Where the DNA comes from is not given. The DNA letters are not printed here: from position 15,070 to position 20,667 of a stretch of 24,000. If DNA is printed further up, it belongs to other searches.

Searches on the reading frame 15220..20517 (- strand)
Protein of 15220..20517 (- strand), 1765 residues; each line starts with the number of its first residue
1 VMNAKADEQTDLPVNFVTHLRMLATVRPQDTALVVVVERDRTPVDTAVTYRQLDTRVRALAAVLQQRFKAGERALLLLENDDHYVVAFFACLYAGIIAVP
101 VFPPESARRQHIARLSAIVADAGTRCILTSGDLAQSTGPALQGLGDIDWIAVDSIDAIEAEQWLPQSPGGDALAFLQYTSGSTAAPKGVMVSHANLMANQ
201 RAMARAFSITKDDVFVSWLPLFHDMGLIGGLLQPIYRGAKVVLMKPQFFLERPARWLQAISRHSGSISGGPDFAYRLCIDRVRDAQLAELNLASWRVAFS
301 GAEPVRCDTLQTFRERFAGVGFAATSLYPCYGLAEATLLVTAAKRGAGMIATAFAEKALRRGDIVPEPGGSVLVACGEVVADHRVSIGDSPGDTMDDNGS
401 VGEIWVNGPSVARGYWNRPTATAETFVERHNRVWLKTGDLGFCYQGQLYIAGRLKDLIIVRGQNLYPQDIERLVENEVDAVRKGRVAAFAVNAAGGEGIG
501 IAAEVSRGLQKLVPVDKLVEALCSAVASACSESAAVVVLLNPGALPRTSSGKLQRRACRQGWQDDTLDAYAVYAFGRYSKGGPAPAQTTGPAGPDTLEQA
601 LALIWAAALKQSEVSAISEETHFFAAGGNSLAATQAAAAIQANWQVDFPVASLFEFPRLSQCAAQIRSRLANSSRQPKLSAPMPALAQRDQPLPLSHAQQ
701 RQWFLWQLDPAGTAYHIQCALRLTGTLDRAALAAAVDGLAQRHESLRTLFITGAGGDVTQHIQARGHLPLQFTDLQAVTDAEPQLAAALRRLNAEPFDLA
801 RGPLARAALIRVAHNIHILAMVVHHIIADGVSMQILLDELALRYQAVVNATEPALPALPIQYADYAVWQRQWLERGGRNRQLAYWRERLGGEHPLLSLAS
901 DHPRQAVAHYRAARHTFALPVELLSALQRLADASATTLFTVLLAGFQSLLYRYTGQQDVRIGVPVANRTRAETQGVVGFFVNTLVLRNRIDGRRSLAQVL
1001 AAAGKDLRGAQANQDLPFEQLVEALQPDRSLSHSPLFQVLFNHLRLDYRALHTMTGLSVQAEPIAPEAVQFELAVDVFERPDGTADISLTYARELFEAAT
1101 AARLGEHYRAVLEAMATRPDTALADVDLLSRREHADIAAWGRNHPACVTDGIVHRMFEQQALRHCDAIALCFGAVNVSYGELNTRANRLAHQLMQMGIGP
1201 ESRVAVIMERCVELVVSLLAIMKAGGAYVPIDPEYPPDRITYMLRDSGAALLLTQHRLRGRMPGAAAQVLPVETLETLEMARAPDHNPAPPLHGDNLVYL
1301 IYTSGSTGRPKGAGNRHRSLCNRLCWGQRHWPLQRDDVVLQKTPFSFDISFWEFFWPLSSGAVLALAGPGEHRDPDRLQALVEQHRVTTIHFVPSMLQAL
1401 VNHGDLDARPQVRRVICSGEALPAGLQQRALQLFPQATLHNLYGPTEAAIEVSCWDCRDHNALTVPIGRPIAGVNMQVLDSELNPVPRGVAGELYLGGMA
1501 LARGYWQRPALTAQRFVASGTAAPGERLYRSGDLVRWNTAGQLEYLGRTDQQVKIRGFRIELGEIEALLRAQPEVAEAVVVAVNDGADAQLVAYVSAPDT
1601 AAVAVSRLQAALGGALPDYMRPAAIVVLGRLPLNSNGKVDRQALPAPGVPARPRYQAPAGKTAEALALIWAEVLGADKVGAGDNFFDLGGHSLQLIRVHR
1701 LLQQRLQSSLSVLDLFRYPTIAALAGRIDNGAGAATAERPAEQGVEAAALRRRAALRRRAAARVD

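Call 27: search_protein_families(library=pfam, proteins=[window:15220-20517:-], max_evalue=0.0001)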
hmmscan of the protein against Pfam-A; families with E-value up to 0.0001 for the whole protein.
window:15220-20517:- (1765 aa): 4 families
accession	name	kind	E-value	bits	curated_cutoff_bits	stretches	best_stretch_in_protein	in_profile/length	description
PF00501.34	AMP-binding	-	4.5e-166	552.8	29.9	2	1157-1506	1-384/384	AMP-binding enzyme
PF00668.25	Condensation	-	1e-105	354.5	30.6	1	693-1137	5-455/456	Condensation domain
PF00550.31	PP-binding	-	2e-25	89.3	20.8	2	1665-1728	2-67/67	Phosphopantetheine attachment site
PF13193.12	AMP-binding_C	-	4e-10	40.9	24.5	1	1564-1638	1-76/76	AMP-binding enzyme C-terminal domain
